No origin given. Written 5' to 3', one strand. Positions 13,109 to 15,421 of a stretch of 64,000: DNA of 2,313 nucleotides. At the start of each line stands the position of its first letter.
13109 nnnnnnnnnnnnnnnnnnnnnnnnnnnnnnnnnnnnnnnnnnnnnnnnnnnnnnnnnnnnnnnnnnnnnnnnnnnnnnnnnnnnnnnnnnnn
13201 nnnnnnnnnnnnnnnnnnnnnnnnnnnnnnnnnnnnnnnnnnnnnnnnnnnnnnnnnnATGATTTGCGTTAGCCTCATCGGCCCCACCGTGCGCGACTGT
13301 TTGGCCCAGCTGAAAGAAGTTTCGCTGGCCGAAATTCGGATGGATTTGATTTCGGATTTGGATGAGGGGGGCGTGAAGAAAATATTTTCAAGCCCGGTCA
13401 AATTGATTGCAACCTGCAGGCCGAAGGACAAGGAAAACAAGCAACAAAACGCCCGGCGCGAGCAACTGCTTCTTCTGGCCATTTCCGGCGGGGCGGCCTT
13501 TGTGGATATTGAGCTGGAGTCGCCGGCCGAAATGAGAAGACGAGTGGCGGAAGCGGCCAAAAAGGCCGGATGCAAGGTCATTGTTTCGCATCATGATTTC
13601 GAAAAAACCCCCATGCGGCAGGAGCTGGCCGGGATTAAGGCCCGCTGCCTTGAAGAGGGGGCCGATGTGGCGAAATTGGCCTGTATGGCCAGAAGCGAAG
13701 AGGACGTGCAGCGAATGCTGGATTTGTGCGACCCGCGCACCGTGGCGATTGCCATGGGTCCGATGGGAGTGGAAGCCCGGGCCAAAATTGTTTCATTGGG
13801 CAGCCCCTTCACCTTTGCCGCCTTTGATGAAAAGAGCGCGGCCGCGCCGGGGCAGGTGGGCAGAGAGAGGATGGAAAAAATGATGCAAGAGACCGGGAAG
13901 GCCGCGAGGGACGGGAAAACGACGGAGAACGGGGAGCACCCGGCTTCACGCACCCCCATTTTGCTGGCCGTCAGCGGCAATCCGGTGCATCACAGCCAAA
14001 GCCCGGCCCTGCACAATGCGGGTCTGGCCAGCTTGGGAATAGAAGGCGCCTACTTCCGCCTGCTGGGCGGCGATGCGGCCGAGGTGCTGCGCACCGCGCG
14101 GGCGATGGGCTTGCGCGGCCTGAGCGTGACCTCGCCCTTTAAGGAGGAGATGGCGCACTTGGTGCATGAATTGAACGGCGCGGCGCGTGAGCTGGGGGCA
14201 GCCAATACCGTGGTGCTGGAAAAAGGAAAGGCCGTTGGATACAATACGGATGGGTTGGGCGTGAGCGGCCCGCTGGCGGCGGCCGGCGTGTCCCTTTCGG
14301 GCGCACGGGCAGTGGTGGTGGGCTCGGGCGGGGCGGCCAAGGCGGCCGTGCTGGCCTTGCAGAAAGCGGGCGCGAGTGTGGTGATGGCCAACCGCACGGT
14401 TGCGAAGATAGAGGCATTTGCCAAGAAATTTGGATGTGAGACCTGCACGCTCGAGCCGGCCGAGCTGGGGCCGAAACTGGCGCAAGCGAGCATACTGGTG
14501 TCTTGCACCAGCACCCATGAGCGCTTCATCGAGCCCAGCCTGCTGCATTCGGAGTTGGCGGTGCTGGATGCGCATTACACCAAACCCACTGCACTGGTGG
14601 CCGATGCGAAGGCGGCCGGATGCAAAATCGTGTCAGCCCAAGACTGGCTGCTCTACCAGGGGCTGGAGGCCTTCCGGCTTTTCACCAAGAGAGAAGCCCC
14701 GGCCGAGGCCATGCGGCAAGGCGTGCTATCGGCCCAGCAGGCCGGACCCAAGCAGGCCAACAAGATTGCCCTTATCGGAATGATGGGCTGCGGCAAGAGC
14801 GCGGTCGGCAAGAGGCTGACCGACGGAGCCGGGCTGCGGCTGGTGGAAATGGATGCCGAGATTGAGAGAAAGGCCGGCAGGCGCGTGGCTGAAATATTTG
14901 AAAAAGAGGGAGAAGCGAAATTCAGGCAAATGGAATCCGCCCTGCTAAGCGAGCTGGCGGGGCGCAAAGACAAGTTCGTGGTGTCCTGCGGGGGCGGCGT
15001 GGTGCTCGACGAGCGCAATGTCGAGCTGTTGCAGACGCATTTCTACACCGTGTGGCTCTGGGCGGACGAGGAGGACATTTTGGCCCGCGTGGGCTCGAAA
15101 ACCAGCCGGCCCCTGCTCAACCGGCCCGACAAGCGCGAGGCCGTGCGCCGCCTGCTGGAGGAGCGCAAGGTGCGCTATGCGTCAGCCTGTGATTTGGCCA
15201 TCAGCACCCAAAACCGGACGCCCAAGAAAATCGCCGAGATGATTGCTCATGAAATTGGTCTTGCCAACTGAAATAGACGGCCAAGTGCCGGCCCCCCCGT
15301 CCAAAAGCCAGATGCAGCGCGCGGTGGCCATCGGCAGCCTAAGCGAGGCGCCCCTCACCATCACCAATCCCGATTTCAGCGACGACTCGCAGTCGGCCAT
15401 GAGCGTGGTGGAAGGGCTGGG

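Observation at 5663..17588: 12-kb aromatic amino acid super-operon with two unusual gene fusions and bacterial-type enzymes in an archaeon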

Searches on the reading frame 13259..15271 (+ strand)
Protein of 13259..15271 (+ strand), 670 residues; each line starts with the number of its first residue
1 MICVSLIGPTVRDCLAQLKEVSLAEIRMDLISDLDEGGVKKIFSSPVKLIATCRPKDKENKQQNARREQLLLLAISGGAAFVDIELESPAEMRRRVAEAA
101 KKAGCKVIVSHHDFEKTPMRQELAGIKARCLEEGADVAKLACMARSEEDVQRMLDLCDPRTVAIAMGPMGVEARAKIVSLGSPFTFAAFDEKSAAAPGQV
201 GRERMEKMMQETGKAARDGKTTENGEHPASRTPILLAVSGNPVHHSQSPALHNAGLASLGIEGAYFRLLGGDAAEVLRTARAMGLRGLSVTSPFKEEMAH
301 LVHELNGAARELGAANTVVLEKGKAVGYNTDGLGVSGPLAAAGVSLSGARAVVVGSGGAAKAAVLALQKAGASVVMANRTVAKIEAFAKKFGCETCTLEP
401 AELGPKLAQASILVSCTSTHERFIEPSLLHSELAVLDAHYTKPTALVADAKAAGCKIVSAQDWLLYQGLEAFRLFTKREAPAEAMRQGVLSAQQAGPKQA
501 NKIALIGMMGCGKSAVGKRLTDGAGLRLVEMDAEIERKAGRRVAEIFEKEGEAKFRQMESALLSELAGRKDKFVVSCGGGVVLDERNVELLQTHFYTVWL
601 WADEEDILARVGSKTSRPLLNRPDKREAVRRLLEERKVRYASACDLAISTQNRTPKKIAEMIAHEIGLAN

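Call 3: search_protein_families(library=pfam, proteins=[window:13259-15271:+])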
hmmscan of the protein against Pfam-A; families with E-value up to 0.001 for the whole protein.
window:13259-15271:+ (670 aa): 8 families
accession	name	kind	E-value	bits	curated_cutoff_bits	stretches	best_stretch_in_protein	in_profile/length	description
PF01487.21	DHquinase_I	-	2e-43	149.6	22.2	1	3-208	1-229/230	Type I 3-dehydroquinase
PF01202.28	SKI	-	1.3e-42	146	22.1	1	509-665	1-157/159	Shikimate kinase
PF08501.16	Shikimate_dh_N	-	2.9e-20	72.8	27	1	238-318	1-83/83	Shikimate dehydrogenase substrate binding domain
PF01488.26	Shikimate_DH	-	2.4e-11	44.3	24.3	1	345-429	9-95/138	Shikimate / quinate 5-dehydrogenase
PF18317.6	SDH_C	-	6.8e-08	32.5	25.8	1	464-487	5-28/31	Shikimate 5'-dehydrogenase C-terminal domain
PF13241.12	NAD_binding_7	-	7.9e-05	23.6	22.1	0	345-420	4-72/104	Putative NAD(P)-binding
PF03807.23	F420_oxidored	-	0.00021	22.3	21.6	0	353-403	4-56/94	NADP oxidoreductase coenzyme F420-dependent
PF13238.12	AAA_18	-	0.00048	21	29.4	0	503-611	1-108/128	AAA domain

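Call 6: search_protein_families(library=ncbifam, proteins=[window:13259-15271:+])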
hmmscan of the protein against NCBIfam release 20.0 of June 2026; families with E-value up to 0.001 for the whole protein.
window:13259-15271:+ (670 aa): 37 families (the best 25 are shown)
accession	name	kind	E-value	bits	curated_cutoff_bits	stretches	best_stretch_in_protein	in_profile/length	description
NF001319.0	PRK00258.3-3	equivalog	2.5e-57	194.1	252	1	234-491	7-272/279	shikimate dehydrogenase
TIGR00507.1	aroE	equivalog_domain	8e-56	189.1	200.2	1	235-489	2-265/270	shikimate dehydrogenase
NF001312.0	PRK00258.1-4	equivalog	2.1e-44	151.9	295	1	237-492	13-281/285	shikimate dehydrogenase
NF001311.0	PRK00258.1-3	equivalog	4.7e-44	150.7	235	1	237-492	9-272/279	shikimate dehydrogenase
NF006802.0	PRK09310.1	equivalog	2.3e-43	148.7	598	1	1-477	1-455/477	bifunctional 3-dehydroquinate dehydratase/shikimate dehydrogenase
NF001316.0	PRK00258.2-5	equivalog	2.5e-42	145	247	1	236-486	4-254/263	shikimate dehydrogenase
NF009200.0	PRK12548.1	subfamily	1.6e-41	142.6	432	1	232-487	8-285/289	shikimate dehydrogenase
NF010553.0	PRK13947.1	equivalog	2.3e-41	141.9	204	1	502-664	3-163/173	shikimate kinase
NF010552.0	PRK13946.1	equivalog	1.3e-39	135.9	186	1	491-664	14-185/198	shikimate kinase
NF001314.0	PRK00258.2-2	equivalog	4.7e-39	134.2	248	1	234-490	8-285/290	shikimate dehydrogenase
NF006015.0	PRK08154.1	subfamily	3.1e-36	125.1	204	1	477-662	113-298/314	anaerobic benzoate catabolism transcriptional regulator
NF009201.0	PRK12549.1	subfamily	1.6e-35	122.6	235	1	231-489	5-280/286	shikimate dehydrogenase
TIGR01809.1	Shik-DH-AROM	equivalog_domain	1.8e-35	122.4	196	1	236-487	8-280/282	shikimate dehydrogenase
TIGR01093.1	aroD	equivalog_domain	7.9e-35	121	139.3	1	1-208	1-228/229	type I 3-dehydroquinate dehydratase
NF010554.0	PRK13948.1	equivalog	1.6e-34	119.2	217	1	499-663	9-170/192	shikimate kinase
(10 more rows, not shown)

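Call 8: find_homologous_proteins(query=window:13259-15271:+, max_evalue=1e-20)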
Query window:13259-15271:+ (670 aa): 118 proteins with E <= 1e-20 among 8000 candidates.
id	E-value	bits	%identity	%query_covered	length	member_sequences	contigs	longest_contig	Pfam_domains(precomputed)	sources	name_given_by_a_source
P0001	0.0e+0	1454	100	100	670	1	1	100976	PF08501.17,PF18317.7,PF01487.23,PF01202.29,PF01488.27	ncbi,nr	ncbi:Shikimate dehydrogenase (NADP(+)) [uncultured archaeon]|nr:Shikimate dehydrogenase (NADP(+)) [u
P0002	4.1e-200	685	51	99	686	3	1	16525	PF08501.17,PF18317.7,PF01487.23,PF01202.29,PF13238.13,PF01488.27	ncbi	-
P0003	4.3e-111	391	46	64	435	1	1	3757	PF13241.13,PF08501.17,PF18317.7,PF01202.29,PF01488.27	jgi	jgi:shikimate dehydrogenase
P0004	9.1e-108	380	44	66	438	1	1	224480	PF13241.13,PF08501.17,PF18317.7,PF13671.13,PF01262.28,PF01202.29,PF13238.13,PF01488.27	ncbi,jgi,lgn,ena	ncbi:MAG: shikimate dehydrogenase [Candidatus Micrarchaeia archaeon]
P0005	1.7e-100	356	46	64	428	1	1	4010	PF08501.17,PF18317.7,PF13671.13,PF01202.29,PF13238.13,PF01488.27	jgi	jgi:shikimate dehydrogenase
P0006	9.4e-92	327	42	64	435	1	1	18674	PF08501.17,PF18317.7,PF01202.29,PF01488.27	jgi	jgi:shikimate dehydrogenase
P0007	3.4e-59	219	35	69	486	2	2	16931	PF08501.17,PF18317.7,PF01487.23,PF03435.25,PF03807.24,PF01488.27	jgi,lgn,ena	-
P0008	1.4e-58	217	35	73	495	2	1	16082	PF08501.17,PF18317.7,PF01487.23,PF03435.25,PF03807.24,PF01488.27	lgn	-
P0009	8.3e-58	215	33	74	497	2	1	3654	PF08501.17,PF18317.7,PF01487.23,PF01488.27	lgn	-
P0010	1.4e-57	214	34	73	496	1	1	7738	PF08501.17,PF18317.7,PF01487.23,PF03807.24,PF01488.27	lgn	-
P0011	5.1e-57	212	34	69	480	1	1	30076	PF08501.17,PF18317.7,PF01487.23,PF03435.25,PF03807.24,PF01488.27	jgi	-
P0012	2.9e-56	210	33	73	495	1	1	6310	PF08501.17,PF18317.7,PF01487.23,PF01488.27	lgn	-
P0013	9.5e-56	208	34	73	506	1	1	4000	PF08501.17,PF18317.7,PF01487.23,PF03807.24,PF01488.27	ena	-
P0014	5.1e-55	206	34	74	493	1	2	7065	PF08501.17,PF18317.7,PF01487.23,PF03807.24,PF01488.27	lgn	-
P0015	8.0e-54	202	33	75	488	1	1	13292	PF08501.17,PF18317.7,PF01487.23,PF03435.25,PF01488.27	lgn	-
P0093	4.2e-34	137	29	85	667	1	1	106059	PF08501.17,PF18317.7,PF01487.23,PF13671.13,PF01202.29,PF13238.13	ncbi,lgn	-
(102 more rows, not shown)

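Call 10: find_encoding_contigs(protein=P0002, flank=10000, max_places=4)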
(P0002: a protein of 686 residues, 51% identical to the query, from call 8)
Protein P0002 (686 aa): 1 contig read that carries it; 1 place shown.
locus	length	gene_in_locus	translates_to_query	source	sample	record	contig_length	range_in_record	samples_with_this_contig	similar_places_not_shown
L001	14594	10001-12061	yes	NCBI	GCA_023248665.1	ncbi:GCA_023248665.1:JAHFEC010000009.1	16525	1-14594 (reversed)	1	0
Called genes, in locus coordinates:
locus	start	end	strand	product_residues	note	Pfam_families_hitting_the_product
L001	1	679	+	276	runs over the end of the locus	PF00793:DAHP_synth_1, PF03102:NeuB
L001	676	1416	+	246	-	PF03692:CxxCxxCC (weak)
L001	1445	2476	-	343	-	PF00180:Iso_dh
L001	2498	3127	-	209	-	PF00694:Aconitase_C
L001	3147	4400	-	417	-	PF00330:Aconitase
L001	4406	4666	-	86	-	PF01037:AsnC_trans_reg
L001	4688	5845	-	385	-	PF00682:HMGL-like, PF22617:HCS_D2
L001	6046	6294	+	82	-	-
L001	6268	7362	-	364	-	-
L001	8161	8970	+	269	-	PF00793:DAHP_synth_1, PF03102:NeuB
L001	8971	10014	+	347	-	PF00465:Fe-ADH, PF13685:Fe-ADH_2 (weak), PF01761:DHQ_synthase, PF24621:DHQS_C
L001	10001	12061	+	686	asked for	PF01487:DHquinase_I, PF08501:Shikimate_dh_N, PF01488:Shikimate_DH, PF18317:SDH_C, PF01202:SKI, PF13238:AAA_18 (faint)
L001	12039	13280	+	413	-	PF00275:EPSP_synthase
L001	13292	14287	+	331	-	PF01264:Chorismate_synt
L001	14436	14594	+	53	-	?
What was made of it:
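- L001: DAHPS-aroB-[D·E·K]-aroA-aroC (call 10).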

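Call 24: find_encoding_contigs(protein=P0093, flank=8000, max_places=2)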
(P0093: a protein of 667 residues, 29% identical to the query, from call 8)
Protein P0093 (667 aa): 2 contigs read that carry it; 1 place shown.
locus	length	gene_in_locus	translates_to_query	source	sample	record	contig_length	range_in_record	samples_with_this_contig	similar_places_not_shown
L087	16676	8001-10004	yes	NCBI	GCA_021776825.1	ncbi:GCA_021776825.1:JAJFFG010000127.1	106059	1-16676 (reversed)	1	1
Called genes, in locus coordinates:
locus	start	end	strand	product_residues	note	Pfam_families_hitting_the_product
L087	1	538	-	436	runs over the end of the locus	PF03952:Enolase_N, PF00113:Enolase_C, PF13378:MR_MLE_C (weak)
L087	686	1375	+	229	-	PF02666:PS_Dcarbxylase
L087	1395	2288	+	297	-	PF01066:CDP-OH_P_transf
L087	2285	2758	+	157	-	PF01288:HPPK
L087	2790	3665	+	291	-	PF02569:Pantoate_ligase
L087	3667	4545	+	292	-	PF00288:GHMP_kinases_N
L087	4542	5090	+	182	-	-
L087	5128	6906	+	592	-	-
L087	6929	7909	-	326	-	-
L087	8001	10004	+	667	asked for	PF01487:DHquinase_I, PF08501:Shikimate_dh_N, PF18317:SDH_C (weak), PF13238:AAA_18 (weak), PF13671:AAA_33 (weak), PF01202:SKI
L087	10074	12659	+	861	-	PF02985:HEAT (faint), PF13646:HEAT_2 (weak)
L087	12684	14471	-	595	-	PF00498:FHA, PF16697:Yop-YscD_cpl, PF01590:GAF (weak), PF00158:Sigma54_activat, PF14532:Sigma54_activ_2, PF25601:AAA_lid_14, PF02954:HTH_8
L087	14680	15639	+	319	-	PF22785:Tc-R-P (weak), PF04273:BLH_phosphatase (weak), PF01322:Cytochrom_C_2 (weak)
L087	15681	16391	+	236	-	PF13531:SBP_bac_11, PF01547:SBP_bac_1 (faint)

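Call 36: search_protein_representatives(protein=window:13259-15271:+)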
Query: 670 residues. Proteins with E-value up to 0.001 (for the whole library): 58570; up to 1e-10: 30122; up to 1e-30: 2061. The best 150 are listed.
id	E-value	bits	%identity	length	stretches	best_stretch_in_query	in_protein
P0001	0.0e+00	1454.3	100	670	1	1-670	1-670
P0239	6.8e-134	464.5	42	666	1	1-669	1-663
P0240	1.3e-115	404.1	39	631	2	236-666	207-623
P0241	2.3e-112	393.4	42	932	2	235-667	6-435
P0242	9.4e-112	391.4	46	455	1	235-668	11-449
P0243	1.1e-107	377.9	43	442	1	234-667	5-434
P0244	1.6e-107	377.4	36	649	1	3-666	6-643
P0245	9.1e-106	371.6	44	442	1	235-669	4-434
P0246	3.1e-104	366.5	42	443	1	235-665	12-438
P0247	1.9e-102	360.6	45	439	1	234-667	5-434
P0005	5.5e-101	355.8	47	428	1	232-663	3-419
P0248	2.6e-100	353.6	43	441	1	233-667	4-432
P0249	4.5e-100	352.8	46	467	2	235-492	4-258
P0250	3.6e-99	349.8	44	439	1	234-665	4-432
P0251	4.1e-99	349.6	36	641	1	2-666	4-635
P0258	1.5e-96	341.1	34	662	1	2-652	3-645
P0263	2.1e-94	334.0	36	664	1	15-664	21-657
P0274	5.7e-91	322.7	33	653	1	1-662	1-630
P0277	1.3e-90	321.6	34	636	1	1-665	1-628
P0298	3.4e-85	303.7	37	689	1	15-667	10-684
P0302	1.1e-84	302.0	36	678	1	21-659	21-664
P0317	1.6e-82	294.8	37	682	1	21-664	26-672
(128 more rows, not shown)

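Call 37: list_cluster_members(proteins=[P0239, P0244, P0251, P0258, P0263, P0274, P0277, P0298, P0302, P0317])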
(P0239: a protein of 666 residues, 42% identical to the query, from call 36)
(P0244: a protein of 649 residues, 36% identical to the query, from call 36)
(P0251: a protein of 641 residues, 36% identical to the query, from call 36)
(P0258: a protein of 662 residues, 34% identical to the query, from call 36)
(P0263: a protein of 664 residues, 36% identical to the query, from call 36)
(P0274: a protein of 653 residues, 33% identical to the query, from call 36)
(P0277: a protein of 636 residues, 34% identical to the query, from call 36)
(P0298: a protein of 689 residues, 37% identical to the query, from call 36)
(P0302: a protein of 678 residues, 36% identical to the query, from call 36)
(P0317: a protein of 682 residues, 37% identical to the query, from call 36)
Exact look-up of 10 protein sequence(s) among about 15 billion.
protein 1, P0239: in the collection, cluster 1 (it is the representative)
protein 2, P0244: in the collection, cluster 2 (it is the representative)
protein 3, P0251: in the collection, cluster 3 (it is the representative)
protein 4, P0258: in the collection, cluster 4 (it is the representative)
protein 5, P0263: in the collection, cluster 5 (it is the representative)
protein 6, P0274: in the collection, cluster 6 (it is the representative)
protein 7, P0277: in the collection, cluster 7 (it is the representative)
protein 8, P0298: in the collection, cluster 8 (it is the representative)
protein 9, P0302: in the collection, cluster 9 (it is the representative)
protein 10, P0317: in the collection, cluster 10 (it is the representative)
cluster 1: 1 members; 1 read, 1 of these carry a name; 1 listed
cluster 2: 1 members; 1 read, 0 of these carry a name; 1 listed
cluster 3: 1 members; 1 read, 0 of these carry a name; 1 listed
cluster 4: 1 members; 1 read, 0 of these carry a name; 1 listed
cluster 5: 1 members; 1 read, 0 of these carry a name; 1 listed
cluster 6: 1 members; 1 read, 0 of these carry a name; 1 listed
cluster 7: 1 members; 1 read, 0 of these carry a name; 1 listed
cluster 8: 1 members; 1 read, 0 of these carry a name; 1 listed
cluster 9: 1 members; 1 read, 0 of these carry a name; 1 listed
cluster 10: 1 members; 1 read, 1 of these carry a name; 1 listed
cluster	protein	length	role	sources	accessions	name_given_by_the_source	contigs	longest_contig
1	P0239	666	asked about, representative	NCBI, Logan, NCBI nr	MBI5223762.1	type I 3-dehydroquinate dehydratase [Candidatus Micrarchaeota archaeon]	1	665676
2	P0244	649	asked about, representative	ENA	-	-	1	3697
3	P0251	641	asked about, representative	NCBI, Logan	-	-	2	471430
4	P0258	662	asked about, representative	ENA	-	-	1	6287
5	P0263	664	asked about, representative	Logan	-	-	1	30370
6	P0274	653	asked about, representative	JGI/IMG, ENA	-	-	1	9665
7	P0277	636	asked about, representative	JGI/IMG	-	-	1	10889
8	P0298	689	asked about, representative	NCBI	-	-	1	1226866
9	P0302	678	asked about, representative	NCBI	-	-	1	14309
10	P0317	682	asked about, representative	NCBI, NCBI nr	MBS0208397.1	MAG: shikimate dehydrogenase [Planctomycetes bacterium] | shikimate dehydrogenase [Planctomycetota bacterium]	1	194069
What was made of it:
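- Tried and rejected: They were rejected as triple fusions, although one true planctomycete triple fusion exists (P0317, call 37).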
